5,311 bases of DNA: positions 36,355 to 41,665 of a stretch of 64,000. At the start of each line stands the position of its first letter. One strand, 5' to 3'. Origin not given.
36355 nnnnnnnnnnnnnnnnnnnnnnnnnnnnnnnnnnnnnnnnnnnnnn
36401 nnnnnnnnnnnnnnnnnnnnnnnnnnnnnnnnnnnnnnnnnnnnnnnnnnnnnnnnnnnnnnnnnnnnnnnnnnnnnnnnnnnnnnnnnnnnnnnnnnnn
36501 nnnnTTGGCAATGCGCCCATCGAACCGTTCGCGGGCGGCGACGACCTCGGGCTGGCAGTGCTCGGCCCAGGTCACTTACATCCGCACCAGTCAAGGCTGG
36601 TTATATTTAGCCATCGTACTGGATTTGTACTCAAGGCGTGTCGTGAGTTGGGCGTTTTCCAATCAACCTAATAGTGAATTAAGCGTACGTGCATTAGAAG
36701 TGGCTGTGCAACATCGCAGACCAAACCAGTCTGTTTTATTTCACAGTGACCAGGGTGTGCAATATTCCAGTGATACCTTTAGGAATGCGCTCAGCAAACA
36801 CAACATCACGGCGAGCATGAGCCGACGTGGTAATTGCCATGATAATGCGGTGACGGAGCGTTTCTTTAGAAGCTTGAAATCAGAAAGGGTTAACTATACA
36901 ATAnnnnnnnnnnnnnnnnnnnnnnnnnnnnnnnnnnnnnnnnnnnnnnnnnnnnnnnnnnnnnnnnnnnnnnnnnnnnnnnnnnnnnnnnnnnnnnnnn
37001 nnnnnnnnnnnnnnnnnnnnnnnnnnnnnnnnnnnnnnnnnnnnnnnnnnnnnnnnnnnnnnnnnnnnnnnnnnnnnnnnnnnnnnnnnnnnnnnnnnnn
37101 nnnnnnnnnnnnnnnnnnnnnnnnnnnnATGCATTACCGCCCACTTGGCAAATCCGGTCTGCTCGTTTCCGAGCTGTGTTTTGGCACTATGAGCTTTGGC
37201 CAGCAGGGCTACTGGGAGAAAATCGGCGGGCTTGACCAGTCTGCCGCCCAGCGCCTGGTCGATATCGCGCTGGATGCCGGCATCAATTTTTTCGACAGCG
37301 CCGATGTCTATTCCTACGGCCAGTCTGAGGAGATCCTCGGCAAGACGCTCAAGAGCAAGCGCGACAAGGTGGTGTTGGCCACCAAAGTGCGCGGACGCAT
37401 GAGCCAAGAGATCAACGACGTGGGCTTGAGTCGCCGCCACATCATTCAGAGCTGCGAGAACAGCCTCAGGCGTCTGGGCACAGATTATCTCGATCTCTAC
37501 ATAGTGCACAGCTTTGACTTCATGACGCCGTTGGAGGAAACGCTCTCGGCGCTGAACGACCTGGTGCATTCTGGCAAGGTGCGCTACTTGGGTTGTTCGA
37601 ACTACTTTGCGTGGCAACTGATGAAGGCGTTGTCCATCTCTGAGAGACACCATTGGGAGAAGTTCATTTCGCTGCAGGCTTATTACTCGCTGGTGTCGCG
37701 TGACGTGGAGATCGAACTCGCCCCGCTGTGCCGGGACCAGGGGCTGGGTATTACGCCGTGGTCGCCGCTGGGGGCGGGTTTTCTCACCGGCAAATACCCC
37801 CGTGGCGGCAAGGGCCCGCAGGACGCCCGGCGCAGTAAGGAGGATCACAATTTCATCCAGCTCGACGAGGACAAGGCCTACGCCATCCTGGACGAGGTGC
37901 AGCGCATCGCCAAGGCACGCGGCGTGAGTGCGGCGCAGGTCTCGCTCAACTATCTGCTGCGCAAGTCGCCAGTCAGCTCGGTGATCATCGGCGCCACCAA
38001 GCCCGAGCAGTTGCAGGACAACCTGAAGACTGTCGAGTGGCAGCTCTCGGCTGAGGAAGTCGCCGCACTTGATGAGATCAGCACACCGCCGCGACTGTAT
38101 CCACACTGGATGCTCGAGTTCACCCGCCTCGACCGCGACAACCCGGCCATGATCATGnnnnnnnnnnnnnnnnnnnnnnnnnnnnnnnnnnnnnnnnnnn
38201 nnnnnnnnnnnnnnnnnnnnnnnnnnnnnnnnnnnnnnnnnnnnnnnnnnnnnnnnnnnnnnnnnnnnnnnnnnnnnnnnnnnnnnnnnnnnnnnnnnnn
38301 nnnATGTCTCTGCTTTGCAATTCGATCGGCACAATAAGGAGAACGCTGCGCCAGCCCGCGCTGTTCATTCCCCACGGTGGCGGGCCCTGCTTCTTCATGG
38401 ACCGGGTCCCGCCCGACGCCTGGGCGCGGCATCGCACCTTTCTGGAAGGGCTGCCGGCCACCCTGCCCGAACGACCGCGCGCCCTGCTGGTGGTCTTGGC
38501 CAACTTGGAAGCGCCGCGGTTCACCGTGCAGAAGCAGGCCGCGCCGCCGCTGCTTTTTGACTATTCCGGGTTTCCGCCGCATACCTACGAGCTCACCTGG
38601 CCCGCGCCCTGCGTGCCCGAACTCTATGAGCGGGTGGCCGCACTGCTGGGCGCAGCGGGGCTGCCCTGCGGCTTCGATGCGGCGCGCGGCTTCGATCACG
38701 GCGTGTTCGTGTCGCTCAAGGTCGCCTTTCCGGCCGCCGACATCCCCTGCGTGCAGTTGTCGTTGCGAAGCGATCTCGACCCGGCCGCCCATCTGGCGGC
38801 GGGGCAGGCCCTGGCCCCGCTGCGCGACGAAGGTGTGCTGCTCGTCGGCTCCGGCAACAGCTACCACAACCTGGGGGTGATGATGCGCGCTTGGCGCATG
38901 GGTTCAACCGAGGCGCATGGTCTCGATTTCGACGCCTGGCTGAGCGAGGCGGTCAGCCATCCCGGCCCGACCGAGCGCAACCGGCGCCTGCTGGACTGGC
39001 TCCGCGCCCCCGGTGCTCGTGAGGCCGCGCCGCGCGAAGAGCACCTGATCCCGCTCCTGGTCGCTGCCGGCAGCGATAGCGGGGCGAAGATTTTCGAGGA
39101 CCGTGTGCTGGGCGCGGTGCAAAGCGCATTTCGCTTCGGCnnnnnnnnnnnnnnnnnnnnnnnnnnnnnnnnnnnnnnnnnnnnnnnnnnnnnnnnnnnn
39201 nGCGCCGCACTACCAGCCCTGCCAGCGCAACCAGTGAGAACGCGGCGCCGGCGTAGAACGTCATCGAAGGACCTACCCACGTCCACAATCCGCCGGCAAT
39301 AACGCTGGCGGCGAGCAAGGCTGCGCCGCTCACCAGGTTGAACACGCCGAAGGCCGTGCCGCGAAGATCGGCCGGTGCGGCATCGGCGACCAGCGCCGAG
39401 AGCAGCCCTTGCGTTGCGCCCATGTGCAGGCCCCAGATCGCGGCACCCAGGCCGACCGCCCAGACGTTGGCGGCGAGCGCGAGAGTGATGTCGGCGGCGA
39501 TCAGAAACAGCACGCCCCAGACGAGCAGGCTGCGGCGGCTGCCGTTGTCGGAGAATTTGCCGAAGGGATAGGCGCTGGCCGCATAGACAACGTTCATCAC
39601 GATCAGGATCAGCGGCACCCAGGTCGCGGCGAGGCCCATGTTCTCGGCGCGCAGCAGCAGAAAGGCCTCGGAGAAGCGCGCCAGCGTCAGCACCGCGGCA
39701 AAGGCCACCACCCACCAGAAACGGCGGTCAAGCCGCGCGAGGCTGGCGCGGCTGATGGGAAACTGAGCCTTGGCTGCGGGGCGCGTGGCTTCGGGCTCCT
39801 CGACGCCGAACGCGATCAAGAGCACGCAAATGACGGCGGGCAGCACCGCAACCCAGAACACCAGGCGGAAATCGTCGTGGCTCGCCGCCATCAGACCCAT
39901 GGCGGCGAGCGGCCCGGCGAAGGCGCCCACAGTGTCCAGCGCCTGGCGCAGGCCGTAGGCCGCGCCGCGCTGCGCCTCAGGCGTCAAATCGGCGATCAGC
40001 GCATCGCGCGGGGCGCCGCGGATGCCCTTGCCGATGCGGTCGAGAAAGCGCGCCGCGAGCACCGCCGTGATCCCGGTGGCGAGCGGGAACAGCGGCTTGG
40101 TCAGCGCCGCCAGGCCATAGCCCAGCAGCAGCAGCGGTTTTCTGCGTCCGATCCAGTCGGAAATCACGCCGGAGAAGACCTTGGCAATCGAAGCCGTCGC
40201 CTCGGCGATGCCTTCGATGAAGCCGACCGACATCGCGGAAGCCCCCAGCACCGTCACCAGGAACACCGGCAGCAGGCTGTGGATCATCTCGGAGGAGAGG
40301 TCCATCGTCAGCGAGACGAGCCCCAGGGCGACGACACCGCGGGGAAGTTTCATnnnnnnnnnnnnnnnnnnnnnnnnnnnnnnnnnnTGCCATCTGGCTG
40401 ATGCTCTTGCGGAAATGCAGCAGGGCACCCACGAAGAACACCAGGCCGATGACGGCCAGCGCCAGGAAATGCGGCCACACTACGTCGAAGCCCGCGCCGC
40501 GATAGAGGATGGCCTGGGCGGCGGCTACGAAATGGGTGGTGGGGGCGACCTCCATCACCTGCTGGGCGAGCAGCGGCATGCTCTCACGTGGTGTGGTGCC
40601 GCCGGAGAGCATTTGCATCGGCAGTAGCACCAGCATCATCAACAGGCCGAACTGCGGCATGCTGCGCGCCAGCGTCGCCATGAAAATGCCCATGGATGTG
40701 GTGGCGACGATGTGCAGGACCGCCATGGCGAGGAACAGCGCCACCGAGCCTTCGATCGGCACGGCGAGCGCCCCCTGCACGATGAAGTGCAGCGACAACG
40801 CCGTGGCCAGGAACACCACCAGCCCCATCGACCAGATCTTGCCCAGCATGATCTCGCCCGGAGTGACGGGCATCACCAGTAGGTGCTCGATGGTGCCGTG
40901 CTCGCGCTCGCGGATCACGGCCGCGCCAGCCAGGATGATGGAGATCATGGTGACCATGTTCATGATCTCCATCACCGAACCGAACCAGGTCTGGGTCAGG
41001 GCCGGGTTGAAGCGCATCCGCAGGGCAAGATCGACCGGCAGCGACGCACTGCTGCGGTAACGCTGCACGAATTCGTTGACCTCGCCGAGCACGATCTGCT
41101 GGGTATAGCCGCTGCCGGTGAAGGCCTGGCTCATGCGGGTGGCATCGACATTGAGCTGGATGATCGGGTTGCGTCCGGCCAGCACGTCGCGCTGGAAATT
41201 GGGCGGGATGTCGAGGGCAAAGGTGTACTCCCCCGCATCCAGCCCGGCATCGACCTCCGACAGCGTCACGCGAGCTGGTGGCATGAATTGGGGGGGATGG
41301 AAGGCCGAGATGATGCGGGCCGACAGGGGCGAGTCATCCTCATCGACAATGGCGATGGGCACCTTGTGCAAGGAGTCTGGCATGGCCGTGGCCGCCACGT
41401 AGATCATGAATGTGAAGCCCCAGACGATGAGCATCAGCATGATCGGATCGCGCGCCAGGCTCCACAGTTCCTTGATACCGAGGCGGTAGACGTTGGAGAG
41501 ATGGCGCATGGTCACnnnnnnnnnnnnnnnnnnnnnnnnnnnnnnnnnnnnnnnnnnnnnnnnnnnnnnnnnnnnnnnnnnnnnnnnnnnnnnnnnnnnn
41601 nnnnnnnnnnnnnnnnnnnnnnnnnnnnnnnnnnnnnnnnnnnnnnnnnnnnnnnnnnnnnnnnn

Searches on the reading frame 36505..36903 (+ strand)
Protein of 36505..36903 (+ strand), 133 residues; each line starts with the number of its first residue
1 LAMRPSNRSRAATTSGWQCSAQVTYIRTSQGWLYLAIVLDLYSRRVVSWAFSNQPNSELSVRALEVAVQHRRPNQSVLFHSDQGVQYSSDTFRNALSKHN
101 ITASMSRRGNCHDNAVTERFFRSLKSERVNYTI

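Call 49: search_protein_families(library=pfam, proteins=[window:36505-36903:+], max_evalue=0.001)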
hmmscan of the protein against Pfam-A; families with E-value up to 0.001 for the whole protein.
window:36505-36903:+ (133 aa): 2 families
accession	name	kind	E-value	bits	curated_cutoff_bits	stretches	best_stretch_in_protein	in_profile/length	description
PF00665.32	rve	-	2.2e-22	79.6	32.6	1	15-111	4-102/102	Integrase core domain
PF13683.12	rve_3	-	0.00085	19.5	26.5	0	100-130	2-32/67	Integrase core domain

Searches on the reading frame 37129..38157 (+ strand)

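Call 49: search_protein_families(library=pfam, proteins=[window:37129-38157:+], max_evalue=0.001)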
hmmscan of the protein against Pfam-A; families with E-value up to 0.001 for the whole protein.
window:37129-38157:+ (343 aa): 1 family
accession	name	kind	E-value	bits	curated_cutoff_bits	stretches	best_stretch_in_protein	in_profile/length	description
PF00248.27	Aldo_ket_red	-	1.2e-83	281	24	1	15-318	1-290/291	Aldo/keto reductase family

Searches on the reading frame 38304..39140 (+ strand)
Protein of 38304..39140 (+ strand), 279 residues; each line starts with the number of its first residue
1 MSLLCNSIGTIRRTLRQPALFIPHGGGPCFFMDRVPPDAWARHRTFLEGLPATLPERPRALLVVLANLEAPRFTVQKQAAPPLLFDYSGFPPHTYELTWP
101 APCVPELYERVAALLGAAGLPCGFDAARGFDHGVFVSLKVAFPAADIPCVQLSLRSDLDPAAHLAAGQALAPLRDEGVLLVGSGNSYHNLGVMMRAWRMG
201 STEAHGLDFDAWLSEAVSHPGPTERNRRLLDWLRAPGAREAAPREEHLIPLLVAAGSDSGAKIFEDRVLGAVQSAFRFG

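Call 49: search_protein_families(library=pfam, proteins=[window:38304-39140:+], max_evalue=0.001)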
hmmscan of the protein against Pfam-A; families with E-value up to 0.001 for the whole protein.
window:38304-39140:+ (279 aa): 1 family
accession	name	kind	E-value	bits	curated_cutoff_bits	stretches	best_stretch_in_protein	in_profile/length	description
PF02900.23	LigB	-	6.2e-14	52.1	26.3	1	57-261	42-249/269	Catalytic LigB subunit of aromatic ring-opening dioxygenase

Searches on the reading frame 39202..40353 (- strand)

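Call 49: search_protein_families(library=pfam, proteins=[window:39202-40353:-], max_evalue=0.001)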
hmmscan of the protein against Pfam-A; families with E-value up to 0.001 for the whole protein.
window:39202-40353:- (384 aa): 4 families
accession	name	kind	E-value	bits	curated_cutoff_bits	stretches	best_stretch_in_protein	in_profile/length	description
PF07690.21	MFS_1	-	1.1e-40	140.1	33.4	2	11-247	2-241/347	Major Facilitator Superfamily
PF00083.30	Sugar_tr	-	2.1e-20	73.5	22.3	2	213-356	13-161/452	Sugar (and other) transporter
PF12832.13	MFS_1_like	-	1.8e-06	27.7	25.2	1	35-368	28-373/373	MFS_1 like family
PF01306.25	LacY_symp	-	0.00031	20.1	24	1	23-192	25-196/413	LacY proton/sugar symporter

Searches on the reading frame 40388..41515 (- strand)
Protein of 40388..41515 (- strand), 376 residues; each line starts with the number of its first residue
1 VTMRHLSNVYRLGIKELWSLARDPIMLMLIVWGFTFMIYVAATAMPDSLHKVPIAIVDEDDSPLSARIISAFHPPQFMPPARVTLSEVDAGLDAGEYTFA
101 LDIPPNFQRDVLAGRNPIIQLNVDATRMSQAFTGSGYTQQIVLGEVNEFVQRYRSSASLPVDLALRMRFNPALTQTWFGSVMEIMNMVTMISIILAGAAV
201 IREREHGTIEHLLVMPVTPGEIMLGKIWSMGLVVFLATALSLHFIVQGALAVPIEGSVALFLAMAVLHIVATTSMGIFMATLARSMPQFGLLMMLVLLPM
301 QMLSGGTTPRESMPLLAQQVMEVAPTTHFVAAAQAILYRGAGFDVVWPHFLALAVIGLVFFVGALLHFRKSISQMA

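Call 49: search_protein_families(library=pfam, proteins=[window:40388-41515:-], max_evalue=0.001)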
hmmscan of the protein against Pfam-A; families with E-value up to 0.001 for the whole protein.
window:40388-41515:- (376 aa): 4 families
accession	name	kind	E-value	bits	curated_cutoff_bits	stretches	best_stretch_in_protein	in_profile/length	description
PF12698.13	ABC2_membrane_3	-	8.3e-39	134.1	31.6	1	25-366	9-347/347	ABC-2 family transporter protein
PF01061.29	ABC2_membrane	-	2.1e-25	89.9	26.9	1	148-338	10-211/211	ABC-2 type transporter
PF12679.13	ABC2_membrane_2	-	1.5e-17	64.3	27.2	1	15-370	6-280/283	ABC-2 family transporter protein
PF12730.13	ABC2_membrane_4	-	2.8e-05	24.6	27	1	170-285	42-164/179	ABC-2 family transporter protein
